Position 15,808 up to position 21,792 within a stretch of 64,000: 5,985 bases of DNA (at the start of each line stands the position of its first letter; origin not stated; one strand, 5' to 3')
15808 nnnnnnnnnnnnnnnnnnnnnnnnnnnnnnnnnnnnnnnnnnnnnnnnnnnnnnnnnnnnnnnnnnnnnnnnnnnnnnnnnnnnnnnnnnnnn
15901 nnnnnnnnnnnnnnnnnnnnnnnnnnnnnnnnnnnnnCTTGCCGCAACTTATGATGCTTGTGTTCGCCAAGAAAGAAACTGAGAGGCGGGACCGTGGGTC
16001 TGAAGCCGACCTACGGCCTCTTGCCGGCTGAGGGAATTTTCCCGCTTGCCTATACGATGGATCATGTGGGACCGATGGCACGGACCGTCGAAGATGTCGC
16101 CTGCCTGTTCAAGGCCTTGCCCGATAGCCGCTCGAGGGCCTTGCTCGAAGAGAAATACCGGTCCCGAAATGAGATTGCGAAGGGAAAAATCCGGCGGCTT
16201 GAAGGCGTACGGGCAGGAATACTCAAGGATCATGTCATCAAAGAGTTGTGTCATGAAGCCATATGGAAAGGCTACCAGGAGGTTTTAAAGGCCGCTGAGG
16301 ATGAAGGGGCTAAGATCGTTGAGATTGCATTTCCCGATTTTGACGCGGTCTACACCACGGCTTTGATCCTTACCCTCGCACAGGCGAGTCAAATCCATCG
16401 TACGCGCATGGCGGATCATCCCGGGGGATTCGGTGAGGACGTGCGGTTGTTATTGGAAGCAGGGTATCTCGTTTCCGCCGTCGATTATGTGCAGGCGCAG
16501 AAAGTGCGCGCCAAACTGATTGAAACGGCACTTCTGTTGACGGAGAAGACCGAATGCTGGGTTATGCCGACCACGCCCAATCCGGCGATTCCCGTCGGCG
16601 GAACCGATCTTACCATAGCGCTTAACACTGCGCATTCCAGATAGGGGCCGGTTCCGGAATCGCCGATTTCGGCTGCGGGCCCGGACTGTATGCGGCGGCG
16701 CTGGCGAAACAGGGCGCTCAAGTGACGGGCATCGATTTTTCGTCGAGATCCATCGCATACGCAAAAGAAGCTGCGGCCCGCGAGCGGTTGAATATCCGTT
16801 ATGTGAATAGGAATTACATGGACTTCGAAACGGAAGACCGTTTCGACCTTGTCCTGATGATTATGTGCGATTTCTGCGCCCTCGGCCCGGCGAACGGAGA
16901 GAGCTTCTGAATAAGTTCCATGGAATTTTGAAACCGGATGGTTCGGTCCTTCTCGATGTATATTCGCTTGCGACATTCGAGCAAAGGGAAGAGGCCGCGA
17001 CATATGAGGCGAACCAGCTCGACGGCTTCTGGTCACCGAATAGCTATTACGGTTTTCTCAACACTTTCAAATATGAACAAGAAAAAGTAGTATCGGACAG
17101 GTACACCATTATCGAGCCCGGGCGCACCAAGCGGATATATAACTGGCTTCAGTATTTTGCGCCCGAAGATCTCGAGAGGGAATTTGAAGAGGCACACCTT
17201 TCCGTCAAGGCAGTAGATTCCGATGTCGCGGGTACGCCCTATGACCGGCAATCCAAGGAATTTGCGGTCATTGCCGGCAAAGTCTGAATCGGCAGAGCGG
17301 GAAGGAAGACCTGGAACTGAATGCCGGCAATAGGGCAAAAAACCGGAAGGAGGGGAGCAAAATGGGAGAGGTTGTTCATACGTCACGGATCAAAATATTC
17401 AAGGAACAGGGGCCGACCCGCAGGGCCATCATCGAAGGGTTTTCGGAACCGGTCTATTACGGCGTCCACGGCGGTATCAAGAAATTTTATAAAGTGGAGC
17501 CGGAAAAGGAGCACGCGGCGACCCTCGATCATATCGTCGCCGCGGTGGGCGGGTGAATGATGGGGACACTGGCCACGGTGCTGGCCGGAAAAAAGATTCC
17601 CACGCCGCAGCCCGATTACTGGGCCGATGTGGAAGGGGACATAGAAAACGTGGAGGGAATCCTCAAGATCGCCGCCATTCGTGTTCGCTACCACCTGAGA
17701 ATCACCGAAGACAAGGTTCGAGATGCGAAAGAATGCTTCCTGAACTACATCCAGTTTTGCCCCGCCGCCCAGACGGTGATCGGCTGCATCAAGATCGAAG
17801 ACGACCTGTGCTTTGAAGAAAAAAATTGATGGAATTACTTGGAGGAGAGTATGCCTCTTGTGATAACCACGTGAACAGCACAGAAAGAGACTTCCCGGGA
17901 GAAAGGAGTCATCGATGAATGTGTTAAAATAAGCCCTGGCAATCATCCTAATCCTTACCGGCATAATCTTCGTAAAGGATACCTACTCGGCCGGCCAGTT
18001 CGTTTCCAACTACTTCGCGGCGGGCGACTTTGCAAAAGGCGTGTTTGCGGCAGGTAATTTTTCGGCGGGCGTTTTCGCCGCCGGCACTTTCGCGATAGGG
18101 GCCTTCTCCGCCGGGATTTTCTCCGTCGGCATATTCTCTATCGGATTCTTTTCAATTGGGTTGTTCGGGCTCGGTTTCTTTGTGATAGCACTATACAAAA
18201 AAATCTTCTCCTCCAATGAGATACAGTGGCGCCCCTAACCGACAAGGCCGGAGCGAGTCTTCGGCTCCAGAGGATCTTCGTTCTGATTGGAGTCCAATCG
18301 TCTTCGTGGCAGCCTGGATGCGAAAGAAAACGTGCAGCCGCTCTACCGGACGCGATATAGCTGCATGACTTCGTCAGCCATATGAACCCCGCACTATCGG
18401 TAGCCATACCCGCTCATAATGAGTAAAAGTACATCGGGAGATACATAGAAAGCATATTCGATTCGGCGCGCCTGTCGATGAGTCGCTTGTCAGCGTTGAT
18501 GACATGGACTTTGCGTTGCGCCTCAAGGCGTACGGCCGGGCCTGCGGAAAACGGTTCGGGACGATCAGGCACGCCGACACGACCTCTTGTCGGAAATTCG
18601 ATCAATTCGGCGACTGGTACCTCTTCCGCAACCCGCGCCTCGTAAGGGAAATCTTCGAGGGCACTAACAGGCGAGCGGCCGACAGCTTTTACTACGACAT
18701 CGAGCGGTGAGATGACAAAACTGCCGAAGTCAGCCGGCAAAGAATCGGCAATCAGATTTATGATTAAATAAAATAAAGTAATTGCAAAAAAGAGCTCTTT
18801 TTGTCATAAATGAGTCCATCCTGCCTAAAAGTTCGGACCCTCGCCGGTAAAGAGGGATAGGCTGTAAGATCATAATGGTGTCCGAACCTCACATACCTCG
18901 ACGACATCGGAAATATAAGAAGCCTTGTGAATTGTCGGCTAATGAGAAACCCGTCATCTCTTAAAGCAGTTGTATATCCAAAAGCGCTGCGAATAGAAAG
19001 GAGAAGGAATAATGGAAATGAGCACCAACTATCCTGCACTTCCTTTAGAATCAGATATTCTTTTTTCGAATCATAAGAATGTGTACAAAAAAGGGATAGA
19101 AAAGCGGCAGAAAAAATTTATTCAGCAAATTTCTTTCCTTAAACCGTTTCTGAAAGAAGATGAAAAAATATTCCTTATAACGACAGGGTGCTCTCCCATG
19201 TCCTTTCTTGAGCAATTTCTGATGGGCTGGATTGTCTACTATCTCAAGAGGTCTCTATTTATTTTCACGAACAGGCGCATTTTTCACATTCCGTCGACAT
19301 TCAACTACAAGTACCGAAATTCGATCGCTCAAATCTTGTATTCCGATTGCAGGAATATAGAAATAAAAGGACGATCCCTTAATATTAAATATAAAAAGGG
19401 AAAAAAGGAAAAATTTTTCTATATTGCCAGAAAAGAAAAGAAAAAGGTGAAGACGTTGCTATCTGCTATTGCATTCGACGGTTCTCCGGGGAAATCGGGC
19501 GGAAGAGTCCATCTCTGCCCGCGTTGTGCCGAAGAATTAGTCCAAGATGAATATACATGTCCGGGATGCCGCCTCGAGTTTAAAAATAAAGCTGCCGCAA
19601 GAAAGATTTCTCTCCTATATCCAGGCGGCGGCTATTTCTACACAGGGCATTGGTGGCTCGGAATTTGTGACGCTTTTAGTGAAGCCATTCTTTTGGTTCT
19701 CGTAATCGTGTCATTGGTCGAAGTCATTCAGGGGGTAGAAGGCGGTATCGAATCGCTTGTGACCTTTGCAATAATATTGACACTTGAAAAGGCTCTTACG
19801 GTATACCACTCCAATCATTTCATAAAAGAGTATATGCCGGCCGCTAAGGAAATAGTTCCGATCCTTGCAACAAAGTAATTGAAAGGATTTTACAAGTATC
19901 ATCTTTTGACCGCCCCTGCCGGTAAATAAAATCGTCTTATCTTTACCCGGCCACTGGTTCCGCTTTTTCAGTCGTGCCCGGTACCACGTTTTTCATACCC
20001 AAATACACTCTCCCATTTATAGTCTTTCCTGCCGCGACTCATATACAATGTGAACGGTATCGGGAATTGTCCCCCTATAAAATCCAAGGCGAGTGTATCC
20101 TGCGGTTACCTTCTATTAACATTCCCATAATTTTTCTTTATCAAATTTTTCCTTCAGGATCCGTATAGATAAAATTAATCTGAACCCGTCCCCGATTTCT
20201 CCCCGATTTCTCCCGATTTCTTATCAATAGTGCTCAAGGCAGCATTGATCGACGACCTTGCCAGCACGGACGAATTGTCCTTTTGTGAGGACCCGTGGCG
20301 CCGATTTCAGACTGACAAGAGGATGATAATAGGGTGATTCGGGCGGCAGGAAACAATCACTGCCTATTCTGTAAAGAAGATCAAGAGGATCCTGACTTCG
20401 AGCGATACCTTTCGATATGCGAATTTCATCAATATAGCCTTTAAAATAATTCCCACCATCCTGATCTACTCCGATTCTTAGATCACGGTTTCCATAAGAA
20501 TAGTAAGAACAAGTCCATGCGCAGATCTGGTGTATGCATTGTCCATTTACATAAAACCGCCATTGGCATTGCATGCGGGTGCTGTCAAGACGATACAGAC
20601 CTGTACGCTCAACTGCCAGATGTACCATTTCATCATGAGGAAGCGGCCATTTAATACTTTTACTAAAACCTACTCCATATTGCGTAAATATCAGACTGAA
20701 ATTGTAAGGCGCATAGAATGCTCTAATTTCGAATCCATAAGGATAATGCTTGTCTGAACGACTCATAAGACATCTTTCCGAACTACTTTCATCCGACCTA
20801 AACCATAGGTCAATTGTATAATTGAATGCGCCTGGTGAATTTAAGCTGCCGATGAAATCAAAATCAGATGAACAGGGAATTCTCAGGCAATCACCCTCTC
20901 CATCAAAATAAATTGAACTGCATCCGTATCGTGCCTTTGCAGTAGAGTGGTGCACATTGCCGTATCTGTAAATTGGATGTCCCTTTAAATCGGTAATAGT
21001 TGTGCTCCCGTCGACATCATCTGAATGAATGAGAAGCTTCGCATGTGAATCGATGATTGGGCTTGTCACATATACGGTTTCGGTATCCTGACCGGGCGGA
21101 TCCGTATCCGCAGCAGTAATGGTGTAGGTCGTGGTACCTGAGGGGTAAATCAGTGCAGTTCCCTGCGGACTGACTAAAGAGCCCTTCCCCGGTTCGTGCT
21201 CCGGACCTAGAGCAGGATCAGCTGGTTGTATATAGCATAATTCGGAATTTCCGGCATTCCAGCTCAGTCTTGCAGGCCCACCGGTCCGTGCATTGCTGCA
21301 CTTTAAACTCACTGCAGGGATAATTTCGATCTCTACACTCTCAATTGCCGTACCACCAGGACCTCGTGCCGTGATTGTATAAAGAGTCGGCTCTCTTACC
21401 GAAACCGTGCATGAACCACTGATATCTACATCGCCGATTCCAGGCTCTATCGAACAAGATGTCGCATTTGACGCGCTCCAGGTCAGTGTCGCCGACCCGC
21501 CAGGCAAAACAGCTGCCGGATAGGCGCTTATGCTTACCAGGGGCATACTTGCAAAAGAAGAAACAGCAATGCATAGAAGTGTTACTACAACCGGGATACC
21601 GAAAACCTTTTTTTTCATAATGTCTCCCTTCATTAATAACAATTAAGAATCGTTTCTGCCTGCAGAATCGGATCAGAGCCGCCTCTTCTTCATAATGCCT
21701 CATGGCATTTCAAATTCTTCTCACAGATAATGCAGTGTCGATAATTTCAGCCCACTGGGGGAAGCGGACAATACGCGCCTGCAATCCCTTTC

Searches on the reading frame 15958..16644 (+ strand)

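Call 68: search_protein_families(library=pfam, proteins=[window:15958-16644:+], max_evalue=0.0001)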
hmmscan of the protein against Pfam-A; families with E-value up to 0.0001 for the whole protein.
window:15958-16644:+ (228 aa): 1 family
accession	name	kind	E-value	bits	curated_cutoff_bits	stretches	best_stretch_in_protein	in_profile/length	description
PF01425.27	Amidase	-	2.3e-25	90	27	1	11-214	163-385/445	Amidase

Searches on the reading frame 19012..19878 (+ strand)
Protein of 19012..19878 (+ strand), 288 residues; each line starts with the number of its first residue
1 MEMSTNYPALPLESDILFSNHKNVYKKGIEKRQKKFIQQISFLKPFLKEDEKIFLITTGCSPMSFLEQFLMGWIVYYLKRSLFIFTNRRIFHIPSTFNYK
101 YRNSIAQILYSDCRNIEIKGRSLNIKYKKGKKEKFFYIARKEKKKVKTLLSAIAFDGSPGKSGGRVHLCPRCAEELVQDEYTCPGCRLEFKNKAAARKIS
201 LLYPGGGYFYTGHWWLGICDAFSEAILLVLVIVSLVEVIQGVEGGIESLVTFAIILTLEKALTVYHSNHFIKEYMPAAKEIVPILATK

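Call 10: search_protein_families(library=pfam, proteins=[window:19012-19878:+], max_evalue=0.001)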
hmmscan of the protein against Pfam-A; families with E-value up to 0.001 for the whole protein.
window:19012-19878:+ (288 aa): 0 families

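Call 44: search_protein_families(library=pfam, proteins=[window:19012-19878:+], max_evalue=1)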
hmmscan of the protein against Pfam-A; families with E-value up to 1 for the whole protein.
window:19012-19878:+ (288 aa): 6 families
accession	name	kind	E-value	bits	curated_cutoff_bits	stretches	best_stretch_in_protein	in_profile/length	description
PF17283.8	Zn_ribbon_SprT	-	0.0064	17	28.1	0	179-191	3-15/38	SprT-like zinc ribbon domain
PF13920.12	zf-C3HC4_3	-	0.024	14.9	27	1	167-190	24-46/49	Zinc finger, C3HC4 type (RING finger)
PF17255.8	EbsA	-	0.029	15.1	25.9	1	78-151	58-124/133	EbsA-like protein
PF18551.6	TackOD1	-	0.07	13.1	32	1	161-187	69-95/188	Thaumarchaeal output domain 1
PF14570.12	zf-RING_4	-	0.096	12.9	27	1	168-191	24-48/48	RING/Ubox like zinc-binding domain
PF13240.11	Zn_Ribbon_1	-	0.22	11.8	25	1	169-186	2-19/23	zinc-ribbon domain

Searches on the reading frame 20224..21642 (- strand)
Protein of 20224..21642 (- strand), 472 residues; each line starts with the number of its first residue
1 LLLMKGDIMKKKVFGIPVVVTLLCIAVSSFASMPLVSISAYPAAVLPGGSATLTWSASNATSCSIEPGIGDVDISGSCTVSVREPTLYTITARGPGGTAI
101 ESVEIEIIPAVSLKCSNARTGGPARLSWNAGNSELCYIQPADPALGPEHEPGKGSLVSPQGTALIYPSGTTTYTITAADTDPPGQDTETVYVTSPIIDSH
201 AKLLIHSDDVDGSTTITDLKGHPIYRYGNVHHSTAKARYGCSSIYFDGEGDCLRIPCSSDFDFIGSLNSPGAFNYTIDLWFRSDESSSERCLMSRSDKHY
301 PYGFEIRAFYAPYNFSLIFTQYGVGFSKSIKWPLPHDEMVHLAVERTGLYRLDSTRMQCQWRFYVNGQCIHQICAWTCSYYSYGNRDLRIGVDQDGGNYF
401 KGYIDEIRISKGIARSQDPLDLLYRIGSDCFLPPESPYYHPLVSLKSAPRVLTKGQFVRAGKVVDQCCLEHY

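Call 7: search_protein_families(library=pfam, proteins=[window:20224-21642:-], max_evalue=0.01)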
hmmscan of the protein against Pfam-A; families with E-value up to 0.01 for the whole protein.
window:20224-21642:- (472 aa): 1 family
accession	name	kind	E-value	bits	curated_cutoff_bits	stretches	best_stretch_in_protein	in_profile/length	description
PF13385.13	Laminin_G_3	-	4.1e-11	43.7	27.6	1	274-412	18-143/151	Concanavalin A-like lectin/glucanases superfamily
